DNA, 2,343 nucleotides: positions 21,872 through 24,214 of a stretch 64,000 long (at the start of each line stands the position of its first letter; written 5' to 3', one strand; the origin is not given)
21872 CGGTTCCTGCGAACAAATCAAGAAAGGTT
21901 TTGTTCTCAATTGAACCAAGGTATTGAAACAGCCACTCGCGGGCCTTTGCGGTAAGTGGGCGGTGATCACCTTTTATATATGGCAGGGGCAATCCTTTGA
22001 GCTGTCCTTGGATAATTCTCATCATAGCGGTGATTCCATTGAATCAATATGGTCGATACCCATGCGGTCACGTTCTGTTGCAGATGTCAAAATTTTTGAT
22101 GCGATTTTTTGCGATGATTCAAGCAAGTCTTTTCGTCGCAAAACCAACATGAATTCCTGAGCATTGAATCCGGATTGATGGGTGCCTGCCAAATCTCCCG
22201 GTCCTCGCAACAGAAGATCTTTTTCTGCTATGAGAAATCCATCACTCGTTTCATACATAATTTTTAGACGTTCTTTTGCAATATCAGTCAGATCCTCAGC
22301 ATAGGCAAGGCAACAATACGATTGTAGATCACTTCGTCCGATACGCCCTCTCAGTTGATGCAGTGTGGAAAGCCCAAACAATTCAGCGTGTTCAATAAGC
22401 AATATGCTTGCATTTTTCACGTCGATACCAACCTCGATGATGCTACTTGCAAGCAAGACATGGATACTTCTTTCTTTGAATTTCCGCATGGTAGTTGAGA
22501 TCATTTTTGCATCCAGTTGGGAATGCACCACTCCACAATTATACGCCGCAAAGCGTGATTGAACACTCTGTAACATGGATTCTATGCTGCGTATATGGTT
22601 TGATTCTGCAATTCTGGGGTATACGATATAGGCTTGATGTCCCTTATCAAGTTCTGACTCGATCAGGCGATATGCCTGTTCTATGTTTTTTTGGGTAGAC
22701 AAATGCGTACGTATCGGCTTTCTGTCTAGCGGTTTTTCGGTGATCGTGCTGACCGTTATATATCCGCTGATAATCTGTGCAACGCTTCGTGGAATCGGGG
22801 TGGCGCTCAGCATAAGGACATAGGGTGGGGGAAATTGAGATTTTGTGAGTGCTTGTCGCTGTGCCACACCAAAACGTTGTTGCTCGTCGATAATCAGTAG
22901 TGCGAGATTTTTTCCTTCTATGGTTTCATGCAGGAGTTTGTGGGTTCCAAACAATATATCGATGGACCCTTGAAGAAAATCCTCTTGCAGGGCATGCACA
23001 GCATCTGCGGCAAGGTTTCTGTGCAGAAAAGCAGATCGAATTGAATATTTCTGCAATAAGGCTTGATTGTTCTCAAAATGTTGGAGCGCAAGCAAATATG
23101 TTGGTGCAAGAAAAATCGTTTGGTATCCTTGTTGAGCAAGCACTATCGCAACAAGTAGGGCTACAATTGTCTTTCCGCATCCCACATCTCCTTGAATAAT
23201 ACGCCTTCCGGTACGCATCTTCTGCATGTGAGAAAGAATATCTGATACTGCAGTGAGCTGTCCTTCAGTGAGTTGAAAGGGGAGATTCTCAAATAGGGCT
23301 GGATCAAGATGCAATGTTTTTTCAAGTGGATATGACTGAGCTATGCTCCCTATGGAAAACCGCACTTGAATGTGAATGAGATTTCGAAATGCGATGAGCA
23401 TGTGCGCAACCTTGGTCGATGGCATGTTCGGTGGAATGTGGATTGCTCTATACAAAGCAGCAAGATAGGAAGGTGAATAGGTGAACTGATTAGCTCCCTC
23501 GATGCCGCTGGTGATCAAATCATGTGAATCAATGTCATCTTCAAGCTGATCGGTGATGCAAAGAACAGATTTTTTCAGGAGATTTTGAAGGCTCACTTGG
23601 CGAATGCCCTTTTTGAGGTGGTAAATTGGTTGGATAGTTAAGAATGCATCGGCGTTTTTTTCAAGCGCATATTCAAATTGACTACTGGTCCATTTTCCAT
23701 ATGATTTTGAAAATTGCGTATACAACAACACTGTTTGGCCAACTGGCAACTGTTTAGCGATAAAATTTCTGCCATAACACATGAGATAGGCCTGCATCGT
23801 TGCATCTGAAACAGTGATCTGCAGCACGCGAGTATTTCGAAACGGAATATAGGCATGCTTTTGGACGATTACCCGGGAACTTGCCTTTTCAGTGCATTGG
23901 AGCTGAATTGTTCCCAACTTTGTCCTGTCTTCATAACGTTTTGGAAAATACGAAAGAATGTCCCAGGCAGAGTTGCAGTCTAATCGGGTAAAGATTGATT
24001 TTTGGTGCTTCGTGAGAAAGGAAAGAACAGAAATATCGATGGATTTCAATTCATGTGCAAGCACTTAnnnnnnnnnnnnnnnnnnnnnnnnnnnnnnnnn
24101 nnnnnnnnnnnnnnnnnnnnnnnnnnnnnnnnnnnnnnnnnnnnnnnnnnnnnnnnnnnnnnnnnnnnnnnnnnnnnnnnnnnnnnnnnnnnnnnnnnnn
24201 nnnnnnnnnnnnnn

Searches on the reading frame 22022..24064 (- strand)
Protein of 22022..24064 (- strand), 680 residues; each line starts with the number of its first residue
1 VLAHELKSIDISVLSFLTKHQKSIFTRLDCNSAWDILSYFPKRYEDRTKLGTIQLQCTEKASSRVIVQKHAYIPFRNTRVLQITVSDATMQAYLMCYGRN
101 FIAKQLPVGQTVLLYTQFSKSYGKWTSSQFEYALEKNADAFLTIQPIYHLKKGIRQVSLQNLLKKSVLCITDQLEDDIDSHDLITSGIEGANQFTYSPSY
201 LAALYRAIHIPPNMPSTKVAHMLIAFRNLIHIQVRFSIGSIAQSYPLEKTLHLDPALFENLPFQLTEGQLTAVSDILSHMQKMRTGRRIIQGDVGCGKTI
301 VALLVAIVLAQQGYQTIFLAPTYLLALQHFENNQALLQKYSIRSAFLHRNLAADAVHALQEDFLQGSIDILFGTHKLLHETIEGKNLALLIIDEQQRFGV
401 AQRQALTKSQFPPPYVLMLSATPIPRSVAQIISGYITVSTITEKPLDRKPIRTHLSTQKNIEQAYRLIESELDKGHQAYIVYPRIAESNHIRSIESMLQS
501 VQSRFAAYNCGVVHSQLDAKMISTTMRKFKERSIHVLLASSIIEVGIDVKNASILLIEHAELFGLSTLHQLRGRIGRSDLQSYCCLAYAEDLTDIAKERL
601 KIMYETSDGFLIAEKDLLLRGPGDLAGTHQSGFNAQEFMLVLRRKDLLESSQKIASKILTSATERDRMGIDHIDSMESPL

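Call 27: search_protein_families(library=pfam, proteins=[window:22022-24064:-], max_evalue=0.00001)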
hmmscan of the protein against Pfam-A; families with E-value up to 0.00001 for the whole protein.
window:22022-24064:- (680 aa): 6 families
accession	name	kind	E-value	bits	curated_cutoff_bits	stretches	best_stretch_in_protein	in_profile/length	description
PF00270.35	DEAD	-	8.3e-21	74.9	26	1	268-430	3-166/167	DEAD/DEAH box helicase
PF00271.37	Helicase_C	-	6.8e-18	65.4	23.5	1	464-578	6-109/110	Helicase conserved C-terminal domain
PF17191.10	RecG_wedge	-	3.1e-14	53.3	23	1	19-169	10-161/162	RecG wedge domain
PF04851.21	ResIII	-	3.1e-12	47.2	22.5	1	264-423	3-162/164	Type III restriction enzyme, res subunit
PF19833.4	RecG_dom3_C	-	5.4e-09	36.4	26.8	1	606-661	1-57/87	ATP-dependent DNA helicase RecG, domain 3, C-terminal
PF13604.12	AAA_30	-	5.6e-06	26.7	27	0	264-408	1-110/191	AAA domain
